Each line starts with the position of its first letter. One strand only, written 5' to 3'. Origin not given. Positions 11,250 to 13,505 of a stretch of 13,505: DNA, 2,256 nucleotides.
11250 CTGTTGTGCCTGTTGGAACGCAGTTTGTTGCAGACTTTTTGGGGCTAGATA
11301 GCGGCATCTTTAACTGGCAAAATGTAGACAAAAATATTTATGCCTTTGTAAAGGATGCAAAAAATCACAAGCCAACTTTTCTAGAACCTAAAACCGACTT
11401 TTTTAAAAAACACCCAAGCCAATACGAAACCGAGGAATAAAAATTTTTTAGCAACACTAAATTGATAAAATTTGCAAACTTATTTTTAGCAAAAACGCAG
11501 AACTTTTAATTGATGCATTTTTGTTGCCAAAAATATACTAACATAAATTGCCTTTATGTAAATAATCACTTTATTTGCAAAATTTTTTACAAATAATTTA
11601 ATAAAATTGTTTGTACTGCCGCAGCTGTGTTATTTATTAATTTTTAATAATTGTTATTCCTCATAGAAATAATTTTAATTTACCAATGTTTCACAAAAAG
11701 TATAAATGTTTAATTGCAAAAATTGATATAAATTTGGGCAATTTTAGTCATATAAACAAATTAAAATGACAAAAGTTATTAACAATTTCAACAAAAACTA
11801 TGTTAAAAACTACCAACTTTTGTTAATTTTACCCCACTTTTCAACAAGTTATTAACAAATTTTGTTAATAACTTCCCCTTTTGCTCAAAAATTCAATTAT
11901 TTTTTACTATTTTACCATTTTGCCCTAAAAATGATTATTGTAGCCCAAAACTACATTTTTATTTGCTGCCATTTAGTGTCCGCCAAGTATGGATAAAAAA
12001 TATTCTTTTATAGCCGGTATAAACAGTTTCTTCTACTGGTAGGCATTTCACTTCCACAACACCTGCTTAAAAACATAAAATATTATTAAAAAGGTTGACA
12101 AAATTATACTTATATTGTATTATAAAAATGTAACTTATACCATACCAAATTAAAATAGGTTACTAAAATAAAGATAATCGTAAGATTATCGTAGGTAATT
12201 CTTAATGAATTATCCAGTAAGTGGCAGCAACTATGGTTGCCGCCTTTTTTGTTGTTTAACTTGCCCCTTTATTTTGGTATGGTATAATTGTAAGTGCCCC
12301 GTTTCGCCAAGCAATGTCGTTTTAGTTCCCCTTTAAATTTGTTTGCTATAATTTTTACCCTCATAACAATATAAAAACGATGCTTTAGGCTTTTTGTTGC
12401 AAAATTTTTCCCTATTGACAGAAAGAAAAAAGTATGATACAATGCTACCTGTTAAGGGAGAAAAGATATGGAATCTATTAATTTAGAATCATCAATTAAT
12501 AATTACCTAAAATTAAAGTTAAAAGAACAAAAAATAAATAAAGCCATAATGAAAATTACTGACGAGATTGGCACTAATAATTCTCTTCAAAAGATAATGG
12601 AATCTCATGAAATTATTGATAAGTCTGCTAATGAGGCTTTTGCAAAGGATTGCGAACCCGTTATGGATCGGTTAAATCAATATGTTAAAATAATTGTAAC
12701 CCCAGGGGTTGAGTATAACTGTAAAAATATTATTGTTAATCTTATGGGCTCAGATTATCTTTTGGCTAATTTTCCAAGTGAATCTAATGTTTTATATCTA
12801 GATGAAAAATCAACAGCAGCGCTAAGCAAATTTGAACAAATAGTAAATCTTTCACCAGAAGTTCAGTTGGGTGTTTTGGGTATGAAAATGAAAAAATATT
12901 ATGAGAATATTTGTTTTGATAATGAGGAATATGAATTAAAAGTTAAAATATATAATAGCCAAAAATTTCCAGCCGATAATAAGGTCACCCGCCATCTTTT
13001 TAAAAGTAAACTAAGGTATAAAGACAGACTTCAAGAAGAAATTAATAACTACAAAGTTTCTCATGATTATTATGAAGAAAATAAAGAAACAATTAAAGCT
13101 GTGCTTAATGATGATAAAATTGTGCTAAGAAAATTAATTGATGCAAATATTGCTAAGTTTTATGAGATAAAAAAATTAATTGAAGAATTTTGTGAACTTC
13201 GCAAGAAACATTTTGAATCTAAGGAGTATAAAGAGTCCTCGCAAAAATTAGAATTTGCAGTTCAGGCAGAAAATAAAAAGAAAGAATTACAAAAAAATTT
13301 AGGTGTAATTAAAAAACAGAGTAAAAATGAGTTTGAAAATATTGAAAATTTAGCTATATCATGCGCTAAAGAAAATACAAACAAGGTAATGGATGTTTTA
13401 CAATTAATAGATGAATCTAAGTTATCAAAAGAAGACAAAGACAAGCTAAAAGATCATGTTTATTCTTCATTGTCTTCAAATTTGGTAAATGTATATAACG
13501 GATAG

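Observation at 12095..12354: Orphan type II tracrRNA plus one-spacer mini-CRISPR with repeat-embedded promoters and no cas genes in view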

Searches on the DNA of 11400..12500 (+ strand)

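Call 8: search_rna_families(source=window, start=11400, end=12500, threshold=evalue, max_evalue=10, show_alignments=3)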
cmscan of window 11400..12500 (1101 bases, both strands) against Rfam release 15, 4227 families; matches with E-value up to 10: 10.
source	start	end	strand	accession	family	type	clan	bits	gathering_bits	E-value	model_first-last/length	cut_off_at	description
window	12360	12467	+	RF02284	TtnuCD7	Gene; snRNA; snoRNA; CD-box;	-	23.2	90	9.4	1-108/108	no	Tetrahymena snoRNA TtnuCD7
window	12319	12352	+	RF01344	CRISPR-DR34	Gene; CRISPR;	-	22.8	35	0.1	1-36/36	no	CRISPR RNA direct repeat element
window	12383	12432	+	RF01794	sok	Gene; antitoxin;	-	21.3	59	0.025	6-54/157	no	sok antitoxin (CssrC)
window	11582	11644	+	RF02732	JA04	Gene; sRNA;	-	20.7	81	3.7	1-81/81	no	Aggregatibacter sRNA JA04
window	12219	12245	+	RF02468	Ms_IGR-4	Gene; sRNA;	-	20.3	55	0.95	1-38/38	no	Mycobacterium sRNA Ms_IGR-4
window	12165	12257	+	RF00558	L20_leader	Cis-reg; leader;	-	18.8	58.7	0.8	1-127/127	no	Ribosomal protein L20 leader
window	11845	11875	-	RF00788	mir-287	Gene; miRNA;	-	18.4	80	0.69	22-52/73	no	mir-287 microRNA precursor family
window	11733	11773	+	RF03642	MIR5743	Gene; miRNA;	-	17.7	111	3.6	21-61/81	no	MIR5743 microRNA precursor family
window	11823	11873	-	RF02527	SSRC38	Gene; sRNA;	-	15.7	80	6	1-166/166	no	Streptococcus sRNA SSRC38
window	12324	12378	+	RF02060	STnc410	Gene; sRNA;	-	12.3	50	8.8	1-158/158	no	Enterobacterial sRNA STnc410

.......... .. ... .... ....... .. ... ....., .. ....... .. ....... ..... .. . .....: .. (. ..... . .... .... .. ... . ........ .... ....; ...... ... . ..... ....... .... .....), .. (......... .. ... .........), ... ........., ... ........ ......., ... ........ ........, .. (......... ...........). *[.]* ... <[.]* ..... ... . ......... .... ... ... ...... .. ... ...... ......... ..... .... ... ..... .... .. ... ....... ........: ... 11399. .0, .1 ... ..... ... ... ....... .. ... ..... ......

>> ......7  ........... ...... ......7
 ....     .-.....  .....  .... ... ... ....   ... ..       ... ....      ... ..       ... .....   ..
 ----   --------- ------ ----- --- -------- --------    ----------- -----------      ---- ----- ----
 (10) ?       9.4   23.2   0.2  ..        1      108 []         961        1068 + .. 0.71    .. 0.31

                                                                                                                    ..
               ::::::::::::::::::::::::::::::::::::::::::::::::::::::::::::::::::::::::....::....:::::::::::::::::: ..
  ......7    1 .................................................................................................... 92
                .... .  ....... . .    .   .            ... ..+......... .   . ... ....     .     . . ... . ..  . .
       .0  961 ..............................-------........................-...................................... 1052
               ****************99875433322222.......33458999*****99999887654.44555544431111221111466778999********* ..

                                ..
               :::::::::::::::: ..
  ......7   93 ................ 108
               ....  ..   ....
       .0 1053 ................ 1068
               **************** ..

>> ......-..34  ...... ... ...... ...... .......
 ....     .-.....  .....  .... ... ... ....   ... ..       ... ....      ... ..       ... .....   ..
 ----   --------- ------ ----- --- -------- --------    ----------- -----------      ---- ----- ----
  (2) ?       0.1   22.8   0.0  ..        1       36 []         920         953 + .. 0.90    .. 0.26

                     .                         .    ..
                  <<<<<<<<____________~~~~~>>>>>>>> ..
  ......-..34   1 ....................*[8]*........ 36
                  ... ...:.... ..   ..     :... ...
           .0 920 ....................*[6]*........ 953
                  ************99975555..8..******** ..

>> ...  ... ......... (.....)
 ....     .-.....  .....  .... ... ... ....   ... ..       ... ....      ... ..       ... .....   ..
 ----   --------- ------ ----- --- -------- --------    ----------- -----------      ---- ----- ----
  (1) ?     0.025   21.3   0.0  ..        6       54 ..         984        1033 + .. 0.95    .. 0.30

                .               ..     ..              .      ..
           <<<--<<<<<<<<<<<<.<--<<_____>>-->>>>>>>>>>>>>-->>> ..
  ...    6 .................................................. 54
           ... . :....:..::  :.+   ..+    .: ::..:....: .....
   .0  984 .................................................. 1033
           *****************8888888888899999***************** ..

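Call 13: search_dna_similar(query=window:12090-12460:+, collection=phages, mode=distant, max_evalue=1)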
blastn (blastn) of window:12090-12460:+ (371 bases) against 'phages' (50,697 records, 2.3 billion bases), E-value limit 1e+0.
Records with a match: 222; places in all: 222; records where one place covers at least 80% of the query: 0.
Best place of each record, by identity: 95-99% 217; 80-90% 4; 60-80% 1.
By first word of the organism name: Staphylococcus 215; Bacillus 3; Bifidobacterium 2; Methylophilales 1; Bacteriophage 1.
By host as written in the record: Staphylococcus aureus 80; - 29; Staphylococcus sp. 16; Staphylococcus carnosus TM300 8; Staphylococcus xylosus M1997-2/10 8; Staphylococcus aureus ATCC 25923 6; Staphylococcus 6; Staphylococcus aureus strain 6409 4; and 44 more.
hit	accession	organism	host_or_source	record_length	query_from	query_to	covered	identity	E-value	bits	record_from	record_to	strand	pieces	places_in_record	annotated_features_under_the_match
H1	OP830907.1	Methylophilales phage MEP402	Methylophilales bacterium FZCC0133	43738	15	89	20%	75.0%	3e-2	46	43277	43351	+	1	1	none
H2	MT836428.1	Bacteriophage sp.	human fecal samples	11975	27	68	11%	83.3%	1e-1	43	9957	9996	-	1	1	record has no annotation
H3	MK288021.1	Bacillus phage pW2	Bacillus cereus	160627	316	358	12%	81.4%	1e-1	43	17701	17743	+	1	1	none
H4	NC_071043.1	Bacillus phage pW2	Bacillus cereus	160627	316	358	12%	81.4%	1e-1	43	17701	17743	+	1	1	none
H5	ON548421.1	Bacillus phage vB_BanS-Thrax5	Bacillus anthracis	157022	316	355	11%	82.5%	4e-1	42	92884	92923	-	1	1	none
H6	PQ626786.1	Staphylococcus phage Zeno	Staphylococcus aureus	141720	61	86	7%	96.2%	1e-1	44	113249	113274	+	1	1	none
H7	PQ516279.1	Staphylococcus phage vB_Q1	Staphylococcus sp.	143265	61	86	7%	96.2%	1e-1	44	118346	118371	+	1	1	hypothetical protein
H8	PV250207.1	Staphylococcus phage vB_Sau_BCPSau_005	Staphylococcus aureus 012/05-15/R (JSC ...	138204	61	86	7%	96.2%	1e-1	44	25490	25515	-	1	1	none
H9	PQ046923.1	Staphylococcus phage OPT-SA02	Staphylococcus aureus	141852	61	86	7%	96.2%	1e-1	44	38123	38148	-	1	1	none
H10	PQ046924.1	Staphylococcus phage OPT-SC01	Staphylococcus xylosus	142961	61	86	7%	96.2%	1e-1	44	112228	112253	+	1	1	none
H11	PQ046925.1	Staphylococcus phage OPT-SX11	Staphylococcus xylosus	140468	61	86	7%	96.2%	1e-1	44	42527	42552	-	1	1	none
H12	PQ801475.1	Staphylococcus phage vB_ScoM-YCP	Staphylococcus cohnii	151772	61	86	7%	96.2%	1e-1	44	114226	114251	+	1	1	none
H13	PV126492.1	Staphylococcus phage vB_Sau_BCPSau004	Staphylococcus aureus 012/05-15/R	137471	61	86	7%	96.2%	1e-1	44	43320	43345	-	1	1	none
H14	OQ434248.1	Staphylococcus phage RuSa1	Staphylococcus sp. k141_143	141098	61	86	7%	96.2%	1e-1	44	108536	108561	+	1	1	hypothetical protein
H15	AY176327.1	Staphylococcus phage K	-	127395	61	86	7%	96.2%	1e-1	44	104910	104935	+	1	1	none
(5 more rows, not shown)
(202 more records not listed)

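Call 14: search_dna_similar(query=window:12090-12460:+, collection=plasmids, mode=distant, max_evalue=1)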
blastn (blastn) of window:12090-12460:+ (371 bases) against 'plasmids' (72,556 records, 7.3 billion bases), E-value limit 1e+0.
Records with a match: 1; places in all: 1; records where one place covers at least 80% of the query: 0.
Best place of each record, by identity: 80-90% 1.
By first word of the organism name: Lactobacillus 1.
By predicted mobility (MOB-suite, as given by PLSDB): non-mobilizable 1.
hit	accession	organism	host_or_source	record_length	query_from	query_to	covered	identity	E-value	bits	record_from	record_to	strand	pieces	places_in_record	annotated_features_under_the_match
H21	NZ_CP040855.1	Lactobacillus johnsonii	-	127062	13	55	12%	81.4%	3e-1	43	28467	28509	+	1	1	none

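Call 36: search_dna_similar(query=window:12289-12318:+, collection=phages, mode=distant, max_evalue=10)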
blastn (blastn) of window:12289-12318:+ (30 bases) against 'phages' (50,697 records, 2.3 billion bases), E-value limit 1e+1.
Records with a match: 16; places in all: 16; records where one place covers at least 80% of the query: 0.
Best place of each record, by identity: >=99% 9; 90-95% 7.
By first word of the organism name: Erwinia 7; Pectobacterium 4; Marinomonas 2; Bacteriophage 1; Vibrio 1; Bacillus 1.
By host as written in the record: Pectobactorium corotovorum subsp. carotovorum 62a 2; Marinomonas sp. IMCC12026 2; Erwinia amylovora YKB 14808 2; Erwinia amylovora 2; Erwinia amylovora 4/82 2; Pectobacterium atrosepticum 1; Pectobacterium atrosepticum P16 1; - 1; and 3 more.
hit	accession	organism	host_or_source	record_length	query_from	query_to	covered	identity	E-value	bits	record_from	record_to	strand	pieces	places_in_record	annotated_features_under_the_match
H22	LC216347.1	Pectobacterium phage PPWS4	Pectobactorium corotovorum subsp. ...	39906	3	21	63%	94.7%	8e+0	31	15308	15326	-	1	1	DNA-directed DNA polymerase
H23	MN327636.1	Pectobacterium phage MA6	Pectobacterium atrosepticum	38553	3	21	63%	94.7%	8e+0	31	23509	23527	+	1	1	DNA-directed DNA polymerase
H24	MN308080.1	Pectobacterium phage MA1A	Pectobacterium atrosepticum P16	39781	3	21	63%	94.7%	8e+0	31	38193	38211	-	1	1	DNA-directed DNA polymerase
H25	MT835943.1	Bacteriophage sp.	human fecal samples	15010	8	26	63%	94.7%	8e+0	31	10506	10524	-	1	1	record has no annotation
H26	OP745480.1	Vibrio phage vB_VhaP_PG11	Vibrio hangzhouensis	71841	9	27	63%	94.7%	8e+0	31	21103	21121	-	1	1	virion RNA polymerase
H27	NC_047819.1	Pectobacterium phage PPWS4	Pectobactorium corotovorum subsp. ...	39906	3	21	63%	94.7%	8e+0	31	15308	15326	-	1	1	DNA polymerase I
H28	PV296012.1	Bacillus phage 0524phi7-1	Bacillus thuringiensis BtSerwer7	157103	9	27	63%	94.7%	8e+0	31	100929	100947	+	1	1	putative peripheral baseplate protein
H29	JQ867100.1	Marinomonas phage P12026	Marinomonas sp. IMCC12026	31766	12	27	53%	100.0%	8e+0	30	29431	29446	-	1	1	RecT protein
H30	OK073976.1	Erwinia phage Fifi44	Erwinia amylovora YKB 14808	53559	15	30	53%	100.0%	8e+0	30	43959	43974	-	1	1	putative baseplate wedge protein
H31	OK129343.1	Erwinia phage Fifi451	Erwinia amylovora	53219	15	30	53%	100.0%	8e+0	30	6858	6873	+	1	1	putative baseplate wedge protein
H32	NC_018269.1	Marinomonas phage P12026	Marinomonas sp. IMCC12026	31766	12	27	53%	100.0%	8e+0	30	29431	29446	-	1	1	RecT-like ssDNA annealing protein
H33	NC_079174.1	Erwinia phage Fifi44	Erwinia amylovora YKB 14808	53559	15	30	53%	100.0%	8e+0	30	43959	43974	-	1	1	putative baseplate wedge protein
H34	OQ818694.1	Erwinia phage Aioli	Erwinia amylovora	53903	15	30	53%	100.0%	8e+0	30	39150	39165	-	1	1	baseplate wedge protein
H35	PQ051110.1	Erwinia phage Fifi44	Erwinia amylovora YBK14808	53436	15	30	53%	100.0%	8e+0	30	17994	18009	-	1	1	baseplate wedge protein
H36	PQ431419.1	Erwinia phage EaPF9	Erwinia amylovora 4/82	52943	15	30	53%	100.0%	8e+0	30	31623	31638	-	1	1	hypothetical protein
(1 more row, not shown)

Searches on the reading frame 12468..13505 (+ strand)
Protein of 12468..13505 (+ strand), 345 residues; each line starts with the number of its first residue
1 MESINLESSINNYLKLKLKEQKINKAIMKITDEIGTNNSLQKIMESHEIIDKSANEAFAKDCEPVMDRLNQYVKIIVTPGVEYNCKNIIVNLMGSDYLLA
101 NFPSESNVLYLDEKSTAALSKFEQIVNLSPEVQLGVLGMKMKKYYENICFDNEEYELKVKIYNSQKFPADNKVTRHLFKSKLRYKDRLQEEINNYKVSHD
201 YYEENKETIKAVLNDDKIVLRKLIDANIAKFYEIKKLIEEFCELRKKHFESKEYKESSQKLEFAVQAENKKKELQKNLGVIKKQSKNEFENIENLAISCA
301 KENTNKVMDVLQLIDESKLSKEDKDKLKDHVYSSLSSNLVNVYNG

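Call 7: find_encoding_contigs(protein=window:12468-13505:+, flank=10000, max_places=10)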
Protein window:12468-13505:+ (345 aa): no gene with exactly this product is on record in the collection.

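Call 9: search_protein_families(library=pfam, proteins=[window:12468-13505:+])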
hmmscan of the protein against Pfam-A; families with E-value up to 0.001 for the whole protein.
window:12468-13505:+ (345 aa): 0 families

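Call 32: search_protein_families(library=phrogs, proteins=[window:12468-13505:+], max_evalue=0.01)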
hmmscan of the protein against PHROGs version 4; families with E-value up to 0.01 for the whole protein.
window:12468-13505:+ (345 aa): 0 families

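Call 34: find_homologous_proteins(query=window:12468-13505:+, max_evalue=0.001)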
Query window:12468-13505:+ (345 aa): 1 proteins with E <= 0.001 among 2728 candidates.
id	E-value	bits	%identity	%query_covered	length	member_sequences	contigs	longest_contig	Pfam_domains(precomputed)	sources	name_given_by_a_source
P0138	2.7e-212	721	100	100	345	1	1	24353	-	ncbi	-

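Call 76: predict_structure(protein=window:12468-13502:+)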
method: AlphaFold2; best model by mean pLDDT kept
length: 345 residues; sequences in the alignment: 1
mean_pLDDT: 54.5   pTM: 0.39
mean pLDDT of the five models: 54.5, 40.3, 39.0, 38.8, 38.5
residues with pLDDT >= 90: 19; 70-90: 78; 50-70: 86; < 50: 162
segments of 3 or more residues with pLDDT < 50: 1-4, 72-143, 152-228, 341-345
pLDDT, mean of each block of 10 residues (from residue 1): 63 90 87 62 55 56 60 34 34 31 25 28 36 41 51 44 34 27 30 31 37 33 41 59 65 66 72 87 88 77 75 88 87 65 42
secondary structure, 60 per line:
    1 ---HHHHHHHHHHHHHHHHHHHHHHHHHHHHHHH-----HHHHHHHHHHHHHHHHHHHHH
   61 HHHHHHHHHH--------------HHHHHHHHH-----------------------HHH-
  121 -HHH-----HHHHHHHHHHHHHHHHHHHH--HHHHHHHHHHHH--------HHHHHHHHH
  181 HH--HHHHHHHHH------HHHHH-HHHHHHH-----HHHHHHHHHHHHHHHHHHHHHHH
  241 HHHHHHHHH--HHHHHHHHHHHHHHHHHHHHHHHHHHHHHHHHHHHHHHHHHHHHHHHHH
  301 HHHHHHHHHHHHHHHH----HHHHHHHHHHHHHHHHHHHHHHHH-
elements in order: H4-34 H40-70 H85-93 H130-149 H152-163 H172-182 H185-193 H200-204 H206-212 H218-249 H252-316 H321-344
